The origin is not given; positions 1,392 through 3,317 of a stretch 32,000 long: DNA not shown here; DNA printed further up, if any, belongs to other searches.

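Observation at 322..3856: Translationally coupled trio: wHTH/hendecad coiled-coil protein, divergent Orc1/Cdc6-like AAA+ ATPase and HAD hydrolase (candidate uncharacterised module)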

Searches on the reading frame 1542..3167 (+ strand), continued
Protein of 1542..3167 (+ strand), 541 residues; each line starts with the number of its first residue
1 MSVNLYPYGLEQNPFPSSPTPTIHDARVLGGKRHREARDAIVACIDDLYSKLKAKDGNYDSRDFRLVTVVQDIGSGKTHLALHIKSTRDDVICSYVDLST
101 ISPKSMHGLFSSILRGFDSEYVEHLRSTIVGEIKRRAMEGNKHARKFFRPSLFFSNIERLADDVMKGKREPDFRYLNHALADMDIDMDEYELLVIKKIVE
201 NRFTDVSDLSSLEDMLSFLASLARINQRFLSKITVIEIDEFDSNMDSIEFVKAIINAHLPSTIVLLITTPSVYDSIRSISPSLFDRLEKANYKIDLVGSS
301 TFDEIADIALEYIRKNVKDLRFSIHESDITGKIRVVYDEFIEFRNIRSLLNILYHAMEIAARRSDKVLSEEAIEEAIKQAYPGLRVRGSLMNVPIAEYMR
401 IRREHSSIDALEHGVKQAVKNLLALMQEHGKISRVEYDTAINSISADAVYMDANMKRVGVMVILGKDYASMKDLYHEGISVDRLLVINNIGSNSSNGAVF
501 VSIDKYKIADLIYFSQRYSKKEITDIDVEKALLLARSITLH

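Call 31: fold_search(model_id=the predicted structure, library=pdb)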
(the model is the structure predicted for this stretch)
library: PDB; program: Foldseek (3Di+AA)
matches with E <= 10: 897; with E <= 0.001: 24
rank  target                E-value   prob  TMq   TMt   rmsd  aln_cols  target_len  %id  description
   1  9zll_B                2.4e-05  1.00  0.30  0.31  10.8       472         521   10  Complex of N-terminal BrxC walker B, BrxB, and N-termianl PglZ from the Acinetobacter BREX system (released 2026-04-08)
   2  6pxk_K                8.5e-05  1.00  0.31  0.37  13.8       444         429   11  3.65 Angstroms resolution structure of HslU with an axial-channel plug (released 2020-07-29)
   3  7jgr_A                9.0e-05  1.00  0.29  0.37  14.8       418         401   12  Structure of Drosophila ORC bound to DNA (84 bp) and Cdc6 (released 2020-09-09)
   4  6pxl_D                1.3e-04  1.00  0.31  0.39  13.4       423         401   12  3.74 Angstroms resolution structure of HlsU with an axial-channel plug (released 2020-07-29)
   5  6pxl_C                1.7e-04  1.00  0.31  0.41  13.6       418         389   13  3.74 Angstroms resolution structure of HlsU with an axial-channel plug (released 2020-07-29)
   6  6pxl_I                2.2e-04  1.00  0.31  0.42  12.8       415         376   12  3.74 Angstroms resolution structure of HlsU with an axial-channel plug (released 2020-07-29)
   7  6pxl_B                2.6e-04  1.00  0.31  0.39  13.5       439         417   11  3.74 Angstroms resolution structure of HlsU with an axial-channel plug (released 2020-07-29)
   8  5txv_E                2.6e-04  1.00  0.30  0.41  13.0       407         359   12  HslU P21 cell with 4 hexamers (released 2017-03-01)
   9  6pxk_A                3.2e-04  1.00  0.31  0.38  13.6       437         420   12  3.65 Angstroms resolution structure of HslU with an axial-channel plug (released 2020-07-29)
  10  6pxk_B                3.2e-04  1.00  0.31  0.40  14.0       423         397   12  3.65 Angstroms resolution structure of HslU with an axial-channel plug (released 2020-07-29)
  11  5txv_C                3.7e-04  1.00  0.31  0.42  12.5       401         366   13  HslU P21 cell with 4 hexamers (released 2017-03-01)
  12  6pxi_F                3.9e-04  1.00  0.32  0.44  13.5       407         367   13  The crystal structure of a singly capped HslUV complex with an axial pore plug and a HslU E257Q mutation (released 2020-07-29)
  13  6pxk_H                3.9e-04  1.00  0.32  0.42  13.2       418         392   12  3.65 Angstroms resolution structure of HslU with an axial-channel plug (released 2020-07-29)
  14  5txv_H                4.1e-04  1.00  0.29  0.39  12.8       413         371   12  HslU P21 cell with 4 hexamers (released 2017-03-01)
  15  6pxl_L                5.7e-04  1.00  0.31  0.41  14.1       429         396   12  3.74 Angstroms resolution structure of HlsU with an axial-channel plug (released 2020-07-29)
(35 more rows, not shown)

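Call 32: search_protein_families(library=pfam, alignment_id=A1, max_evalue=1)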
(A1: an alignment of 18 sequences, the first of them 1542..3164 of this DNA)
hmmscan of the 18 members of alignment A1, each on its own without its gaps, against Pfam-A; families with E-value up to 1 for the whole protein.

A. member 1, window:1542-3164:+ (541 aa): 1 family
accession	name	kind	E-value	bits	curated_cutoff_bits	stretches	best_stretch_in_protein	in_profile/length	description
PF13401.12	AAA_22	-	0.00057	20.6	27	1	67-136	8-78/130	AAA domain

B. families by the number of members that match (of 18 scanned): 18 families
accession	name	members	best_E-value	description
PF13401.12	AAA_22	17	0.00025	AAA domain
PF25657.1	Rota_VP6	3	0.028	Rotavirus intermediate capsid protein VP6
PF22703.2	Cdc6_lid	2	0.039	Cdc6 AAA+ ATPase-type lid domain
PF01484.22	Col_cuticle_N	2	0.059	Nematode cuticle collagen N-terminal domain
PF05168.19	HEPN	2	0.097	HEPN domain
PF21746.2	DUF6869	1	3.8e-05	Family of unknown function (DUF6869)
PF03420.18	Peptidase_S77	1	0.0061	Prohead core protein serine protease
PF10042.14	DUF2278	1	0.016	Uncharacterized conserved protein (DUF2278)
PF20508.3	DUF6734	1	0.022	Family of unknown function (DUF6734)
PF13191.12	AAA_16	1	0.026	AAA ATPase domain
PF10469.15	AKAP7_NLS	1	0.04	AKAP7 2'5' RNA ligase-like domain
PF10309.14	NCBP3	1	0.055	Nuclear cap-binding protein subunit 3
PF24905.1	TTC3_9th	1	0.065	TTC3, helical domain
PF07894.18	SACK1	1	0.09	Scaffolding anchor of CK1 domain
PF22734.1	NNH2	1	0.13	NACHT N-terminal Helical domain 2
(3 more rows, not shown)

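Call 33: search_solved_structures(query=A1, max_evalue=10, show_alignments=3)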
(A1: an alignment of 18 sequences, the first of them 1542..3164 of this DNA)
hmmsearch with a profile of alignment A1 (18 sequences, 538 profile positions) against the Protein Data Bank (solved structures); distinct sequences matched with E-value up to 10: 0.

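Call 35: find_encoding_contigs(protein=P0187, flank=6000, max_places=2)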
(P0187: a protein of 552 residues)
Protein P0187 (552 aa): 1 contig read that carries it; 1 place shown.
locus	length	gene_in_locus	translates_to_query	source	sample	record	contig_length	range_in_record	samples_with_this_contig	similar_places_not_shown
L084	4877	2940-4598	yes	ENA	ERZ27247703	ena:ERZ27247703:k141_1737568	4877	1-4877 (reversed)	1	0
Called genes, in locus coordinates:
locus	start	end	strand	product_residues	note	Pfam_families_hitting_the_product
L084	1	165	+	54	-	?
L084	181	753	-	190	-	PF01596:Methyltransf_3, PF01135:PCMT (weak), PF02353:CMAS (faint), PF13847:Methyltransf_31, PF13578:Methyltransf_24, PF13649:Methyltransf_25 (weak)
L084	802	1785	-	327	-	PF06253:MTTB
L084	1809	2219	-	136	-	PF06253:MTTB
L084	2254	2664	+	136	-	-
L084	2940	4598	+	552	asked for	-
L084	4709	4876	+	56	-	?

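Call 36: find_encoding_contigs(protein=P0247, flank=6000, max_places=2)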
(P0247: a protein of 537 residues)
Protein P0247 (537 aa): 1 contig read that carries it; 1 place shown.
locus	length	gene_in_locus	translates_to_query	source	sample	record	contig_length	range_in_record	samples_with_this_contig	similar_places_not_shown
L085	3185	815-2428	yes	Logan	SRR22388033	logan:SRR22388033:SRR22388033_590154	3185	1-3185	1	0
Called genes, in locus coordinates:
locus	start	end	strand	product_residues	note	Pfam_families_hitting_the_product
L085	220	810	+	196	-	-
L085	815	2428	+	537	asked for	PF01637:ATPase_2 (weak), PF13401:AAA_22 (faint)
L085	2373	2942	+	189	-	-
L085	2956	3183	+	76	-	?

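Call 40: find_encoding_contigs(protein=P0190, flank=6000, max_places=2)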
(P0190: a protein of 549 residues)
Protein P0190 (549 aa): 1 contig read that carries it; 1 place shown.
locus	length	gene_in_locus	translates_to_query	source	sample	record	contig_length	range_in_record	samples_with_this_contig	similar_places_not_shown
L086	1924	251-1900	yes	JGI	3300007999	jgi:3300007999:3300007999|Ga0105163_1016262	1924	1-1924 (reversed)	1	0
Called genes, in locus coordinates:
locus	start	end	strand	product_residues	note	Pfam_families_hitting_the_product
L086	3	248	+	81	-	?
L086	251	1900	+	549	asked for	PF13191:AAA_16 (weak), PF13401:AAA_22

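Call 41: find_encoding_contigs(protein=P0206, flank=6000, max_places=2)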
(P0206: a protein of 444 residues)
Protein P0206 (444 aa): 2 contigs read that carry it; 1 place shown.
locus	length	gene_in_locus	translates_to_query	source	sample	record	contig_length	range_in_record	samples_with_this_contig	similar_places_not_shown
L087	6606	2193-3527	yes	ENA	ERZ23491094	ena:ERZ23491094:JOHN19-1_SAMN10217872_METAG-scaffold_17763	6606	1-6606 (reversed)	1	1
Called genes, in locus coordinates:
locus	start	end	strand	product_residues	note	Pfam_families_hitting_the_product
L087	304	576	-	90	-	-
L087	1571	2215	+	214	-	-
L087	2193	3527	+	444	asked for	PF13401:AAA_22 (faint)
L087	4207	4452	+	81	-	-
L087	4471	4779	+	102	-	-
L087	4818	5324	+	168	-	PF01944:SpoIIM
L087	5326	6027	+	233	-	-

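Call 45: list_cluster_members(proteins=[P0187, P0190, P0204, P0206, P0209, P0224, P0247, P0258, P0264])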
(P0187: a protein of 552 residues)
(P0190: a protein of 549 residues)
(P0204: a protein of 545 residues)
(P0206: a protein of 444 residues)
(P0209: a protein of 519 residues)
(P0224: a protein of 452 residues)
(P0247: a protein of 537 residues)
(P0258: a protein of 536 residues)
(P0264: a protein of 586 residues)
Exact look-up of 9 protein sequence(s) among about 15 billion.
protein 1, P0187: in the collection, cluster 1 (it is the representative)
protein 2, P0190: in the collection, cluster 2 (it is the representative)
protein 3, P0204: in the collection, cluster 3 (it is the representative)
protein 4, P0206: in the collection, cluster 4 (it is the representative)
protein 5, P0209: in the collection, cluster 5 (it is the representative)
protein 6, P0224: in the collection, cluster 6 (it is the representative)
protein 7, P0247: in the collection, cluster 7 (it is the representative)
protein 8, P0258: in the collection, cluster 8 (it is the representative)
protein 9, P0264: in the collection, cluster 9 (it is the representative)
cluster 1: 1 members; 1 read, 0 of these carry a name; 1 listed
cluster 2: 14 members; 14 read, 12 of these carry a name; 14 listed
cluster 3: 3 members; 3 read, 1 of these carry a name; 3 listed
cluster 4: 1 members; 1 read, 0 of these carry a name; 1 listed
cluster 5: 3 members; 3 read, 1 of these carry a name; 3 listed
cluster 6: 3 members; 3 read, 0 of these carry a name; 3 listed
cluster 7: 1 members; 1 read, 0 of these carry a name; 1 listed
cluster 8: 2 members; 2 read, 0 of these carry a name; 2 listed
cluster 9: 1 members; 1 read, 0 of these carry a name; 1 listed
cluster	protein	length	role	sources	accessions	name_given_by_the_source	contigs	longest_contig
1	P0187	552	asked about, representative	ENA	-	-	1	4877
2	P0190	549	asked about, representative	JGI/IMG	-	-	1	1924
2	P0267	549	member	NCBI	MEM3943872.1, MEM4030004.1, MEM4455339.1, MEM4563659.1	MAG: ATP-binding protein [Thermofilum sp.]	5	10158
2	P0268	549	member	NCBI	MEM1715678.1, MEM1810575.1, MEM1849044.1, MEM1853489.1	MAG: ATP-binding protein [Thermofilaceae archaeon]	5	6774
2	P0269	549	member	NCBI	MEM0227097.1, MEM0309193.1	MAG: ATP-binding protein [Thermofilaceae archaeon]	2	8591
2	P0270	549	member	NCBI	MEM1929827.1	MAG: ATP-binding protein [Thermofilaceae archaeon]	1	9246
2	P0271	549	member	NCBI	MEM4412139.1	MAG: ATP-binding protein [Thermofilum sp.]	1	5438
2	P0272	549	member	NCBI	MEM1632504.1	MAG: ATP-binding protein [Thermofilum sp.]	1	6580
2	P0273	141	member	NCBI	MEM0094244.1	MAG: hypothetical protein QW753_07760, partial [Thermofilum sp.]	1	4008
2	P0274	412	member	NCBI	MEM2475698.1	MAG: ATP-binding protein, partial [Thermofilaceae archaeon]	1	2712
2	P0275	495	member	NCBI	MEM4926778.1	MAG: ATP-binding protein, partial [Thermofilaceae archaeon]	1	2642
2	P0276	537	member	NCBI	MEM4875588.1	MAG: ATP-binding protein, partial [Thermofilaceae archaeon]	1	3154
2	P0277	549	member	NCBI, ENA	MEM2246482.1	MAG: ATP-binding protein [Thermofilum sp.]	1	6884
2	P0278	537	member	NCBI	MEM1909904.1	MAG: ATP-binding protein, partial [Thermofilaceae archaeon]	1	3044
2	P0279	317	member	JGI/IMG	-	-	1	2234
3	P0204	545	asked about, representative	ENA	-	-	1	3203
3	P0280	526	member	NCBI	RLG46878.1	MAG: hypothetical protein DRO06_03695, partial [Thermoproteota archaeon]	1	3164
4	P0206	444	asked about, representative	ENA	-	-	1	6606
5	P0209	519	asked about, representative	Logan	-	-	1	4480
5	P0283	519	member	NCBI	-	-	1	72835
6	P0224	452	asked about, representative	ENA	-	-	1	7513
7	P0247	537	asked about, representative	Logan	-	-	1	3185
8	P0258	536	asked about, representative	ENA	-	-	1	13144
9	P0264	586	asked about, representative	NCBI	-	-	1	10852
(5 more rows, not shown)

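Call 46: find_encoding_contigs(protein=P0267, flank=8000, max_places=2)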
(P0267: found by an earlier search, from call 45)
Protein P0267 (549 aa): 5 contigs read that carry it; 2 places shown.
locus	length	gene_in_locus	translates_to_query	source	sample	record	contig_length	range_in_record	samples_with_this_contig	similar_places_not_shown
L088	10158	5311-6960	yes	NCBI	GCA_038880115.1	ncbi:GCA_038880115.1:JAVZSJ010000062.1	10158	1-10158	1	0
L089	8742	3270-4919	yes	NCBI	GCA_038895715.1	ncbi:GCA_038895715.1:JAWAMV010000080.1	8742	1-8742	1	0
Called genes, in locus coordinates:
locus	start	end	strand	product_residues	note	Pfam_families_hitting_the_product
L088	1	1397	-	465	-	PF00884:Sulfatase (faint), PF01663:Phosphodiest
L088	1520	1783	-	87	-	-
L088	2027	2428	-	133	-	PF05168:HEPN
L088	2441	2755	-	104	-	PF01909:NTP_transf_2, PF18765:Polbeta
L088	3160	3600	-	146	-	PF01850:PIN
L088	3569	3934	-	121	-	-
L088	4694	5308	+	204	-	-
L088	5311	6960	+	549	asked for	PF13191:AAA_16 (weak), PF13401:AAA_22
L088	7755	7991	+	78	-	-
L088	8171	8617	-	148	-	-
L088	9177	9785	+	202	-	-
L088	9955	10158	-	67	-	PF04014:MazE_antitoxin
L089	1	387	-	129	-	PF05168:HEPN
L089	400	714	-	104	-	PF01909:NTP_transf_2, PF18765:Polbeta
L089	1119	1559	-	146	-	PF01850:PIN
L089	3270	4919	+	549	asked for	PF13191:AAA_16 (weak), PF13401:AAA_22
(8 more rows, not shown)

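Call 47: find_encoding_contigs(protein=P0283, flank=8000, max_places=1)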
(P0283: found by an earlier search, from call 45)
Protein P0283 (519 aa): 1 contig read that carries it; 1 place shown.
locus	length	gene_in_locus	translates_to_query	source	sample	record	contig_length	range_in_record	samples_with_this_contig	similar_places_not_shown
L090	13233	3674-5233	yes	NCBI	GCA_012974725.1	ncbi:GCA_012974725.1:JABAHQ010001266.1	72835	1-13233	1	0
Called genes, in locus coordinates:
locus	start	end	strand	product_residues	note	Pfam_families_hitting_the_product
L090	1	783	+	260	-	?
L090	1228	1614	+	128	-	-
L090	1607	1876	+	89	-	PF13091:PLDc_2, PF00614:PLDc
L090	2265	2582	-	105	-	-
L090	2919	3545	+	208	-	-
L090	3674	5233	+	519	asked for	PF13401:AAA_22 (faint)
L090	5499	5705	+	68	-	-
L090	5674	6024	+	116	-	-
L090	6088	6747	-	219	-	PF09335:VTT_dom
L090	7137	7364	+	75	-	PF00808:CBFD_NFYB_HMF, PF15511:CENP-T_C (weak), PF00125:Histone (weak)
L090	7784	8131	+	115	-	PF01588:tRNA_bind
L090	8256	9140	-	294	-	PF11858:DUF3378 (weak), PF01351:RNase_HII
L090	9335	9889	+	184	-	PF00583:Acetyltransf_1, PF13420:Acetyltransf_4 (faint), PF13508:Acetyltransf_7 (weak)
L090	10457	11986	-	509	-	PF01293:PEPCK_ATP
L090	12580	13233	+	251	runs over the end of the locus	PF09861:Lar_N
